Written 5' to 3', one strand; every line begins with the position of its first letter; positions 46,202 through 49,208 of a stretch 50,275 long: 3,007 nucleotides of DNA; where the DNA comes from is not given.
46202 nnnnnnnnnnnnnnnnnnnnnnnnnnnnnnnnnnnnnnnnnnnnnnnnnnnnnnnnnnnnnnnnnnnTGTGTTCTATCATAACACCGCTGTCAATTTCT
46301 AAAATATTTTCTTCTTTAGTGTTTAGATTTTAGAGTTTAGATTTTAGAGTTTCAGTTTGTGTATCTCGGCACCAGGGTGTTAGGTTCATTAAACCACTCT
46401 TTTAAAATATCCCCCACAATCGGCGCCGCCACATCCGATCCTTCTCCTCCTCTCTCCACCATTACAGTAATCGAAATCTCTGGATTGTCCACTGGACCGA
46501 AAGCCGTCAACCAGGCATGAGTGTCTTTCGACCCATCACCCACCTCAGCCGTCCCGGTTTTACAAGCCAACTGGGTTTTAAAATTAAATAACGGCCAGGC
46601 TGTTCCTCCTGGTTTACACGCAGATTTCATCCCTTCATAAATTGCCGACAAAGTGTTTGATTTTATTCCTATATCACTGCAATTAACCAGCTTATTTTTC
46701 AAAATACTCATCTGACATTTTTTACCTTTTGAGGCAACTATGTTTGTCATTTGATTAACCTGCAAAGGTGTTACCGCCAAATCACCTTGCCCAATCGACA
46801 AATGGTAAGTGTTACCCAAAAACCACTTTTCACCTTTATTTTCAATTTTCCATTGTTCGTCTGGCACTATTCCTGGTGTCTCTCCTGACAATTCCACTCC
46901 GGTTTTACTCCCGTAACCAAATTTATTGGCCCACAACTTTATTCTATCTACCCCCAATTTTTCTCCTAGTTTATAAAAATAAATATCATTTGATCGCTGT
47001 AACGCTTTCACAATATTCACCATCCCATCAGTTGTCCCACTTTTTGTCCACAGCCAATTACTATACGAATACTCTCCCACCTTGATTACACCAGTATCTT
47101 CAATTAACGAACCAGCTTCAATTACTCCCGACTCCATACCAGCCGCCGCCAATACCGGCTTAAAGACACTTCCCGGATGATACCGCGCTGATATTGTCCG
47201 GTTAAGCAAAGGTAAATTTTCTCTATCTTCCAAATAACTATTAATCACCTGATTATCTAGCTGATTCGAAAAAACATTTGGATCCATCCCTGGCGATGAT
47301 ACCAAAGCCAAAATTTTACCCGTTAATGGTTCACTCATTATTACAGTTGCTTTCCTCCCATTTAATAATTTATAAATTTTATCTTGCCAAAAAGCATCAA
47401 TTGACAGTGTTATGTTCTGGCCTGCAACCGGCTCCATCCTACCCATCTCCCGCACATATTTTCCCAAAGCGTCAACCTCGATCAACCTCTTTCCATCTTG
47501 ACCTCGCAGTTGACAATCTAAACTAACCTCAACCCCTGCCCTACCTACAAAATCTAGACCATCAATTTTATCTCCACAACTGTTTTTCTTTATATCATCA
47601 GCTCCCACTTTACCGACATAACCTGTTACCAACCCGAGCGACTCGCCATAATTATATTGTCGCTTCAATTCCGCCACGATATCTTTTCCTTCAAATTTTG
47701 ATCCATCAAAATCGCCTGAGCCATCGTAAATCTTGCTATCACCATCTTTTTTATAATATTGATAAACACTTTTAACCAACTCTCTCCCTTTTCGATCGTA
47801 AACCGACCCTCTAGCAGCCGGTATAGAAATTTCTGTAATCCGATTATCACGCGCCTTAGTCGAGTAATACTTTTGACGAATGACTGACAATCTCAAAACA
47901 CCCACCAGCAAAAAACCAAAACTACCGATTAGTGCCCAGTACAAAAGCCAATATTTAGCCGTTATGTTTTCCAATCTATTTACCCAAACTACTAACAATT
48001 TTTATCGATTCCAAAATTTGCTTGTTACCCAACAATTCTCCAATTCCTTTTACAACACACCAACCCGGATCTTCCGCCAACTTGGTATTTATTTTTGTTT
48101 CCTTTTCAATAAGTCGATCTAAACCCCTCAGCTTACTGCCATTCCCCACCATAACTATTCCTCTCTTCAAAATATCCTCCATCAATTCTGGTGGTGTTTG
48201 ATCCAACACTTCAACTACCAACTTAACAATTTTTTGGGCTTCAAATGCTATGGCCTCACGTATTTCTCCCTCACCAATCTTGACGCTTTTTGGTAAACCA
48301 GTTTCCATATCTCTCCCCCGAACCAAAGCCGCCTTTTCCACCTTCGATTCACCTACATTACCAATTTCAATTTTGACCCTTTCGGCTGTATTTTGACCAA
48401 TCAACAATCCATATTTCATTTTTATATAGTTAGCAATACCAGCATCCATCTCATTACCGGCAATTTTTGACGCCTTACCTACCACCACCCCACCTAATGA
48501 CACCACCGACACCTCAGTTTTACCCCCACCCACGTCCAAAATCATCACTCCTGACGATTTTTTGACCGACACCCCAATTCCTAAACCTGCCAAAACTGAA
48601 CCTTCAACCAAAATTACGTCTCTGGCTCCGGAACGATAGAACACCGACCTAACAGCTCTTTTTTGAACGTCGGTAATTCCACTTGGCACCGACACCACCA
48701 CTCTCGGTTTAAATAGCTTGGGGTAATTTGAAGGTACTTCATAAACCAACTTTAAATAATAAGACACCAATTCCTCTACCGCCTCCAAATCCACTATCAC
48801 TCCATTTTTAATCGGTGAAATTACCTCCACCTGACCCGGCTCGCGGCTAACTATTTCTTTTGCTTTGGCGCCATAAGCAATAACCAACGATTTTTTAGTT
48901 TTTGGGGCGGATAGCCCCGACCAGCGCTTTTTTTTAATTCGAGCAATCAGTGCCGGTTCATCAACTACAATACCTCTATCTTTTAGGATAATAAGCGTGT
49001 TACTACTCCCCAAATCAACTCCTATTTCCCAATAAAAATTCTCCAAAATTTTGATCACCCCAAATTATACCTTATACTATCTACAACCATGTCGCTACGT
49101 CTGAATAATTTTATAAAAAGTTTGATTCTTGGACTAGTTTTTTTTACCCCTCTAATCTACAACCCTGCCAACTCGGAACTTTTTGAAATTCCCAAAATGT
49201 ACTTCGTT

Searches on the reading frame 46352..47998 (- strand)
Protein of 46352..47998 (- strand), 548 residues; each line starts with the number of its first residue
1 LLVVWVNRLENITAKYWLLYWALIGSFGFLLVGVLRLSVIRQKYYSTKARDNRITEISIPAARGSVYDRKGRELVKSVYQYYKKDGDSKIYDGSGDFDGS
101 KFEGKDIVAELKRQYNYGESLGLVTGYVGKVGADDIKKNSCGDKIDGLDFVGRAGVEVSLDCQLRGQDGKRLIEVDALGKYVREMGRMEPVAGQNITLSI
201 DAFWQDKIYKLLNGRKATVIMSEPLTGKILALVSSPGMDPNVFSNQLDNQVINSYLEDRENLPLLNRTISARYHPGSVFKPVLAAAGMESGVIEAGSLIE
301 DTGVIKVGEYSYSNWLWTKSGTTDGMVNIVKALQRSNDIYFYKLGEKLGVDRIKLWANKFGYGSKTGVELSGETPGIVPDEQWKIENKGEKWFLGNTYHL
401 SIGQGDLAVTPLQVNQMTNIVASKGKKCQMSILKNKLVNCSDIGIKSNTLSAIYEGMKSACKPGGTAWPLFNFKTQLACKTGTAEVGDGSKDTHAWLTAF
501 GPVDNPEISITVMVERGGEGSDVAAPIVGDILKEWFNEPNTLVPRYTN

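Call 12: search_protein_families(library=pfam, proteins=[window:46352-47998:-], max_evalue=0.001)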
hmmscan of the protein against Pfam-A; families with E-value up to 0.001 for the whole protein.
window:46352-47998:- (548 aa): 2 families
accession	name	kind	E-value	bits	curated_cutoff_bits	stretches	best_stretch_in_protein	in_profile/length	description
PF00905.27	Transpeptidase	-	1.6e-55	188.9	22.1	1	218-533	2-299/299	Penicillin binding protein transpeptidase domain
PF03717.20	PBP_dimer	-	1e-19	72.1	24.4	1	101-184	96-178/180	Penicillin-binding Protein dimerisation domain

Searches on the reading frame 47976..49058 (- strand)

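Call 12: search_protein_families(library=pfam, proteins=[window:47976-49058:-], max_evalue=0.001)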
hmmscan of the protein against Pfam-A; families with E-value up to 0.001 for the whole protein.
window:47976-49058:- (360 aa): 4 families
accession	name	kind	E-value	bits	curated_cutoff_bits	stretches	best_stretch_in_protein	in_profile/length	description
PF06723.19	MreB_Mbl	-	2.2e-101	339.4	27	1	11-347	3-323/327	MreB/Mbl protein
PF00022.25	Actin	-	8.5e-10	38.2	27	1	71-215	54-190/410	Actin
PF14450.12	FtsA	-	4.4e-09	37.2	31.8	1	173-329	2-111/127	Cell division protein FtsA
PF00012.26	HSP70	-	1.2e-05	24.2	20.6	1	119-216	135-238/599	Hsp70 protein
